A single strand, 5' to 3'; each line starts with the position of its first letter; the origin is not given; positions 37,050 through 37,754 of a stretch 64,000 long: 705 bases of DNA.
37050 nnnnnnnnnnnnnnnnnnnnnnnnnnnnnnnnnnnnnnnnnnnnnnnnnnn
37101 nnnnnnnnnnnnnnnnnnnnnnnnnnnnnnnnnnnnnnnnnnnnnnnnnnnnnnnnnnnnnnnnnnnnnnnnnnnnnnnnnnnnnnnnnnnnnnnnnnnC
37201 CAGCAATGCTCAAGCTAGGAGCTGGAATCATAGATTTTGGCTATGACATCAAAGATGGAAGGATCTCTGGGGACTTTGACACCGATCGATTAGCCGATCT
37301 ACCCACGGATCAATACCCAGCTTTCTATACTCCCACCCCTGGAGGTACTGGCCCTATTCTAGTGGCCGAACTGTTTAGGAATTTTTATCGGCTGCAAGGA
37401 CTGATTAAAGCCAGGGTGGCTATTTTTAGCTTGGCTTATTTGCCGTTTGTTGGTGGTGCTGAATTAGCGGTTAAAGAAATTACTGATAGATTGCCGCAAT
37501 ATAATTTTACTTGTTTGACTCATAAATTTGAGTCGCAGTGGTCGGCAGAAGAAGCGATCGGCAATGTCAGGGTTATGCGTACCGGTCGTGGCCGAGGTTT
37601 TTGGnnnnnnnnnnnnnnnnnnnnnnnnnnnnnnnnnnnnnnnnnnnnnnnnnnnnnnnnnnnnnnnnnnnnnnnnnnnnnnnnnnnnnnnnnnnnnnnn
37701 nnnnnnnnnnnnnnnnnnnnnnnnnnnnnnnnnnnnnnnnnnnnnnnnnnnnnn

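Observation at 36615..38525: In-frame FolD-glycosyltransferase fusion next to glyA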

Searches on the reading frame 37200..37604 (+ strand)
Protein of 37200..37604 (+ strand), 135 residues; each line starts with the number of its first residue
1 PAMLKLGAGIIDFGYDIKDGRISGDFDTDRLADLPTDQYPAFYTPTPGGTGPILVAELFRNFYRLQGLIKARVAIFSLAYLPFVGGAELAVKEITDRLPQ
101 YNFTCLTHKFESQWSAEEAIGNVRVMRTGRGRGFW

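Call 27: search_protein_representatives(protein=window:37200-37604:+)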
Query: 135 residues. Proteins with E-value up to 0.001 (for the whole library): 595; up to 1e-10: 63; up to 1e-30: 0. The best 150 are listed.
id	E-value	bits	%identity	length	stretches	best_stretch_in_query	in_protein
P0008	1.9e-21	92.8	70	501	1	72-134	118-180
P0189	4.5e-20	88.3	79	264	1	1-65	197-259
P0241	7.5e-19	84.4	67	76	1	72-131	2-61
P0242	1.8e-17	79.9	63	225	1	1-66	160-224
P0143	1.0e-16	77.4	64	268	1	1-66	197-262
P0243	1.2e-15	73.9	56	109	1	72-132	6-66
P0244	1.7e-15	73.5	57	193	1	70-132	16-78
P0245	2.8e-15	72.8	67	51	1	18-66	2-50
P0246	3.4e-15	72.5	62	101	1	1-68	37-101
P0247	2.8e-14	69.6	49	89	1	71-131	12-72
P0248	3.2e-14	69.4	60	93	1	72-134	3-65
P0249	6.3e-14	68.4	68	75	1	3-67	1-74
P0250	6.6e-14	68.4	57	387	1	70-135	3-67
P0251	6.6e-14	68.4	57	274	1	1-65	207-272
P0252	9.0e-14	67.9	54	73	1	3-70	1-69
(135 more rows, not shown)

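Call 64: find_homologous_proteins(query=window:37200-37604:+, max_evalue=0.001)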
Query window:37200-37604:+ (135 aa): 85 proteins with E <= 0.001 among 138 candidates.
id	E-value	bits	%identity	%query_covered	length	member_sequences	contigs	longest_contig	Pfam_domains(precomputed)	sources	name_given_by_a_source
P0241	2.4e-18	84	67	44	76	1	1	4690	-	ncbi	ncbi:MAG TPA: hypothetical protein VJB92_02350, partial [Candidatus Paceibacterota bacterium]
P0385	2.6e-17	81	67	49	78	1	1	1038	PF02882.26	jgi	jgi:methylenetetrahydrofolate dehydrogenase (NADP+)/methenyltetrahydrofolate cyclohydrolase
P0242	5.5e-17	80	62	49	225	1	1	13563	PF02882.26,PF00763.29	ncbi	ncbi:MAG: bifunctional 5,10-methylenetetrahydrofolate dehydrogenase/5,10-methenyltetrahydrofolate cy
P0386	2.3e-16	78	65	49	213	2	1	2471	PF02882.26,PF00763.29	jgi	jgi:methylenetetrahydrofolate dehydrogenase (NADP+)/methenyltetrahydrofolate cyclohydrolase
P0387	2.7e-16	78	68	49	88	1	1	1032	PF02882.26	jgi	-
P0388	2.6e-15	75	61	49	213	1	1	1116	PF02882.26,PF00763.29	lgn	-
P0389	2.8e-15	74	59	49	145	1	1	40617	PF02882.26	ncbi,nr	ncbi:MAG: hypothetical protein HYW34_01875 [Candidatus Brennerbacteria bacterium]|nr:hypothetical pr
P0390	5.1e-15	74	63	48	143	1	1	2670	PF02882.26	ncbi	-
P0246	1.1e-14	73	59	50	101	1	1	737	PF02882.26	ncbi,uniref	ncbi:unnamed protein product [marine sediment metagenome]|uniref:methenyltetrahydrofolate cyclohydro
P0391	2.7e-14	71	57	49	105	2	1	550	PF02882.26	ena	-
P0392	2.8e-14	71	66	48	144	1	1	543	PF02882.26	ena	-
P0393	5.6e-14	70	61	49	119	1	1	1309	PF02882.26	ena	-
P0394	9.7e-14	69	61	50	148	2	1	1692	PF02882.26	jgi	jgi:methylenetetrahydrofolate dehydrogenase (NADP+)/methenyltetrahydrofolate cyclohydrolase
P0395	1.1e-13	69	57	48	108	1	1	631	-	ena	-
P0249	2.0e-13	68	56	49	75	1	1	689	PF02882.26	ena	-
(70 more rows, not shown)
